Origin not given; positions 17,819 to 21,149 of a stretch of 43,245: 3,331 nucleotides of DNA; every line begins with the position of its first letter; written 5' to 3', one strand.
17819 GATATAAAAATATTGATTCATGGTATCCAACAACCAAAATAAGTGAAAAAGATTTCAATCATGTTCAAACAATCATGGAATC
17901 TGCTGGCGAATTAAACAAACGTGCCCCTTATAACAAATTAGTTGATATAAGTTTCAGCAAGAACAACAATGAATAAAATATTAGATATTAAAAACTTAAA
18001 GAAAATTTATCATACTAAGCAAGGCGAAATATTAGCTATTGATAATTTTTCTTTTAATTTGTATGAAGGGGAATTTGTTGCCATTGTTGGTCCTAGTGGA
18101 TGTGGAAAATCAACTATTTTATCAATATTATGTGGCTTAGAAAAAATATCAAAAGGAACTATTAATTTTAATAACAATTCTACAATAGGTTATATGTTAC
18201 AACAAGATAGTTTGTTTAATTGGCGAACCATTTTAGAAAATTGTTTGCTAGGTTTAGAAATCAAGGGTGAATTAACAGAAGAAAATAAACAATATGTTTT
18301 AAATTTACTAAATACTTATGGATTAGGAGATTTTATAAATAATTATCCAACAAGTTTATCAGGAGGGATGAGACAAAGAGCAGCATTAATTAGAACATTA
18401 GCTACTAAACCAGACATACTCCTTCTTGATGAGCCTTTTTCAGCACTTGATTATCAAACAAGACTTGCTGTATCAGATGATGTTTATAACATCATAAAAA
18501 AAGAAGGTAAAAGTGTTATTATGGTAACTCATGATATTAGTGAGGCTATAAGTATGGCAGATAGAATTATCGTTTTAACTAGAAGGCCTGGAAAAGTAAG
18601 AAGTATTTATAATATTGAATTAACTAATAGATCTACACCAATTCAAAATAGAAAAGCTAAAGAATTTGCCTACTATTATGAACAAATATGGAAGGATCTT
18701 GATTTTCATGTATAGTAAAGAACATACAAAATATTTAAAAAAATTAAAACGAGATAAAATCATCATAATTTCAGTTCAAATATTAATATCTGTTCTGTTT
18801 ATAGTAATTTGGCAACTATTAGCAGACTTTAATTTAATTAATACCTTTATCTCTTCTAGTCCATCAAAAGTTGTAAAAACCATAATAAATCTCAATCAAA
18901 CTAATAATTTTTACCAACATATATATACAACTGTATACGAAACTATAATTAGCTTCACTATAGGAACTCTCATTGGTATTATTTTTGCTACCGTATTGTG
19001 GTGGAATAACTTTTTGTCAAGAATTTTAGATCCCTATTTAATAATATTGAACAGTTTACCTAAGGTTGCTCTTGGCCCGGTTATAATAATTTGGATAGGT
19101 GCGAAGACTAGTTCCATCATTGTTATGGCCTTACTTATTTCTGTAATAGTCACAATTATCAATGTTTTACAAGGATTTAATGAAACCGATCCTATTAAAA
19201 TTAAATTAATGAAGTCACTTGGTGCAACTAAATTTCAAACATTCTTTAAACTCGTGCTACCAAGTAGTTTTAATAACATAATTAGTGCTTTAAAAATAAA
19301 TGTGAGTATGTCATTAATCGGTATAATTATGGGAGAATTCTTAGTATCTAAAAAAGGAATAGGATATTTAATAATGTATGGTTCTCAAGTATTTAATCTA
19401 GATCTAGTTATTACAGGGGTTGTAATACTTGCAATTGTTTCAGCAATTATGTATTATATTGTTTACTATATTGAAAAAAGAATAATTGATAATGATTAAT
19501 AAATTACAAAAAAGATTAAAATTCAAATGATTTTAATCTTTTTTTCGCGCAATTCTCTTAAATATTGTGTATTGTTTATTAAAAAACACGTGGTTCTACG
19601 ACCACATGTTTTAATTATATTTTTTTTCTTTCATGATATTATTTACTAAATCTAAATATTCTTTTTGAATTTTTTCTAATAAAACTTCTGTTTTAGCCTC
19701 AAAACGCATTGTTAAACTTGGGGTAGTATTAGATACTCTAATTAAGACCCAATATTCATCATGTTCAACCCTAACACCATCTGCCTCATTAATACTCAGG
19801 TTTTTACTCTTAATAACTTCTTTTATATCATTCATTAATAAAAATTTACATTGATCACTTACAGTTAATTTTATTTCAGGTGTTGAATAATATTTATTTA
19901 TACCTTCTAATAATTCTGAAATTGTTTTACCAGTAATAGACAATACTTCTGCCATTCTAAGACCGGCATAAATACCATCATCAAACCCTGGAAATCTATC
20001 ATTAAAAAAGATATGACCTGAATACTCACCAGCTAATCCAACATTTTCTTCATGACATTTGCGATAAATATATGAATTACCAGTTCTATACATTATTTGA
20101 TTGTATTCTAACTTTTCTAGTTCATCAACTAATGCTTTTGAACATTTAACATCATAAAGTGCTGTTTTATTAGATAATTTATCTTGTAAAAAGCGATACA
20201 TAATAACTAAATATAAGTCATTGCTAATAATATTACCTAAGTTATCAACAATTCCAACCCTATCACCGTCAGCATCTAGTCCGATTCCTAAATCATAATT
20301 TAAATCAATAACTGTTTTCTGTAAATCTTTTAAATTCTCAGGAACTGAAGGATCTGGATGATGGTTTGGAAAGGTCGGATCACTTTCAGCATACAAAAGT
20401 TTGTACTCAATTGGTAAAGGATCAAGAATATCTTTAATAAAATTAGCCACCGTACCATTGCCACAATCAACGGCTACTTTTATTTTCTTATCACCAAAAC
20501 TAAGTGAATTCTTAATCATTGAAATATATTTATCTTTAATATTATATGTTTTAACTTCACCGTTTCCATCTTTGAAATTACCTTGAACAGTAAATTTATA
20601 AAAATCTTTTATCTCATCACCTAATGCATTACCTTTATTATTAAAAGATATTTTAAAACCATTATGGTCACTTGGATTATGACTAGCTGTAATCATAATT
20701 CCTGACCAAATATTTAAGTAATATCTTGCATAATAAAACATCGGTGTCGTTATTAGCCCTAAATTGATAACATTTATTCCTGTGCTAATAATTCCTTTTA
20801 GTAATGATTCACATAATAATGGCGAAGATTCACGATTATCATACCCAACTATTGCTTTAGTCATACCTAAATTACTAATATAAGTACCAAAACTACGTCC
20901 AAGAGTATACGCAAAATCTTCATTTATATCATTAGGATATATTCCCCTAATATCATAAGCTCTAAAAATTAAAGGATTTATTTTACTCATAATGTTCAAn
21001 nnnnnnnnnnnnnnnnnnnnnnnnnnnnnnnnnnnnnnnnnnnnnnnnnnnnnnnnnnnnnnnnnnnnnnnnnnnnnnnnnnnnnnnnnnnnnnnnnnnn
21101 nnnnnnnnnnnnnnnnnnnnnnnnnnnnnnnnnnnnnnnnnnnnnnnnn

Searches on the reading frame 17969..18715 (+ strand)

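Call 7: search_protein_families(library=pfam, proteins=[window:17969-18715:+], max_evalue=0.001)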
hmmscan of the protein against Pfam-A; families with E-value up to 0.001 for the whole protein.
window:17969-18715:+ (248 aa): 6 families
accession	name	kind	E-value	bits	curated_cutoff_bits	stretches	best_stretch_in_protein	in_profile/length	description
PF00005.33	ABC_tran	-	1e-31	110.8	25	1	25-157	2-136/137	ABC transporter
PF13304.12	AAA_21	-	5.9e-09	36.8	27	1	127-190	235-300/304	AAA domain, putative AbiEii toxin, Type IV TA system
PF02463.25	SMC_N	-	0.00014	21.8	40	0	33-52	23-42/220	RecF/RecN/SMC N terminal domain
PF13476.12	AAA_23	-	0.00062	20.9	27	1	24-55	10-40/201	AAA domain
PF09818.15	ABC_ATPase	-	0.00064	19.3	23.2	0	131-205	159-248/283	P-loop domain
PF13166.12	AAA_13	-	0.00073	18.8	36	0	146-245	525-626/713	AAA domain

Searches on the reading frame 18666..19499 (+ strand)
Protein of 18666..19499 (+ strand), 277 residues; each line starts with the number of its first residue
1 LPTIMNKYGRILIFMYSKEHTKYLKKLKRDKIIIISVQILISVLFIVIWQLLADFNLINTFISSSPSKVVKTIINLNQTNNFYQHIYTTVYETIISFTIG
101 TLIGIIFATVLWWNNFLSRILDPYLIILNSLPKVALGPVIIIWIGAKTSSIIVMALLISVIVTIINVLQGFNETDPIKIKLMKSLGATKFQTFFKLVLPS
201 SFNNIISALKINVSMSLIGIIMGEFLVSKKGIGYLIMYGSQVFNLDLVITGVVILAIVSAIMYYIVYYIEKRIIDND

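Call 7: search_protein_families(library=pfam, proteins=[window:18666-19499:+], max_evalue=0.001)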
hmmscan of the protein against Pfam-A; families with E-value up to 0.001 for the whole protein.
window:18666-19499:+ (277 aa): 1 family
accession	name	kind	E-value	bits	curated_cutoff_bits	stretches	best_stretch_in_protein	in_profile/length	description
PF00528.27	BPD_transp_1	-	1.7e-27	96.8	26.4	1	100-274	1-183/184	Binding-protein-dependent transport system inner membrane component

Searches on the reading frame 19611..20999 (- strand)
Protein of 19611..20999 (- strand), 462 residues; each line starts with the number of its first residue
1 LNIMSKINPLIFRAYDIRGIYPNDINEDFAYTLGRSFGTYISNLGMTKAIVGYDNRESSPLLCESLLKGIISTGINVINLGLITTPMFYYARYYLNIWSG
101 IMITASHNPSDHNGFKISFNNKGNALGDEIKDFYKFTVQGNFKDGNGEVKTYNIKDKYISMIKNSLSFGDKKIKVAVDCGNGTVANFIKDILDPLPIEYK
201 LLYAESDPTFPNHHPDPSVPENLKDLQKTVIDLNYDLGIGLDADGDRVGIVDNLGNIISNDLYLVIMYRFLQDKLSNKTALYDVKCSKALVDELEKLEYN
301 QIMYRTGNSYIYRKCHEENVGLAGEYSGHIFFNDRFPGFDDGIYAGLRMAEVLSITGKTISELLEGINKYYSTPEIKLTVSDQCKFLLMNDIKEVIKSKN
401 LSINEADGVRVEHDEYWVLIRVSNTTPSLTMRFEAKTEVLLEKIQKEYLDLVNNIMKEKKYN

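Call 7: search_protein_families(library=pfam, proteins=[window:19611-20999:-], max_evalue=0.001)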
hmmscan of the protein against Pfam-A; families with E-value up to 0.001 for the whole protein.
window:19611-20999:- (462 aa): 4 families
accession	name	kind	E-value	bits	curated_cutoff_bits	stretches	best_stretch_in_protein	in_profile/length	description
PF02878.22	PGM_PMM_I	-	8.4e-33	113.4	22.5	1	11-130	3-124/138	Phosphoglucomutase/phosphomannomutase, alpha/beta/alpha domain I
PF02879.22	PGM_PMM_II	-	6.6e-22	78.4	29.3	1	157-255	2-103/103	Phosphoglucomutase/phosphomannomutase, alpha/beta/alpha domain II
PF02880.22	PGM_PMM_III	-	5.5e-21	75.3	20.7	1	261-370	3-115/115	Phosphoglucomutase/phosphomannomutase, alpha/beta/alpha domain III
PF00408.26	PGM_PMM_IV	-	1.3e-07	32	23.1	1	375-449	1-66/68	Phosphoglucomutase/phosphomannomutase, C-terminal domain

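Call 10: search_protein_families(library=ncbifam, proteins=[window:19611-20999:-], max_evalue=0.00001)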
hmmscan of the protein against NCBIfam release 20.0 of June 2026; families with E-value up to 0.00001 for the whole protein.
window:19611-20999:- (462 aa): 7 families
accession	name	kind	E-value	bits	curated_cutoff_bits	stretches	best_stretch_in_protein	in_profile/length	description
NF046027.1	PhglucPhmanMutPgmG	equivalog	3.3e-125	418.3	600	1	6-447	4-445/460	phosphoglucomutase/phosphomannomutase PgmG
TIGR03990.1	Arch_GlmM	equivalog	3.5e-95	319.5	439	1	11-451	3-443/444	phosphoglucosamine mutase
NF007088.0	PRK09542.1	equivalog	1.9e-82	277.7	618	1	10-453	10-454/456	phosphomannomutase/phosphoglucomutase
NF011943.0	PRK15414.1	subfamily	1.5e-54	185.7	801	1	11-453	6-455/456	phosphomannomutase CpsG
TIGR01455.1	glmM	equivalog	2e-53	181.7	447.55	1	17-452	6-440/442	phosphoglucosamine mutase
TIGR01132.1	pgm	equivalog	3.4e-09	35.7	778.05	1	97-374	138-445/546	phosphoglucomutase (alpha-D-glucose-1,6-bisphosphate-dependent)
NF005737.0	PRK07564.1-1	equivalog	5.4e-06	25.3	378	0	203-363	238-399/543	alpha-D-glucose phosphate-specific phosphoglucomutase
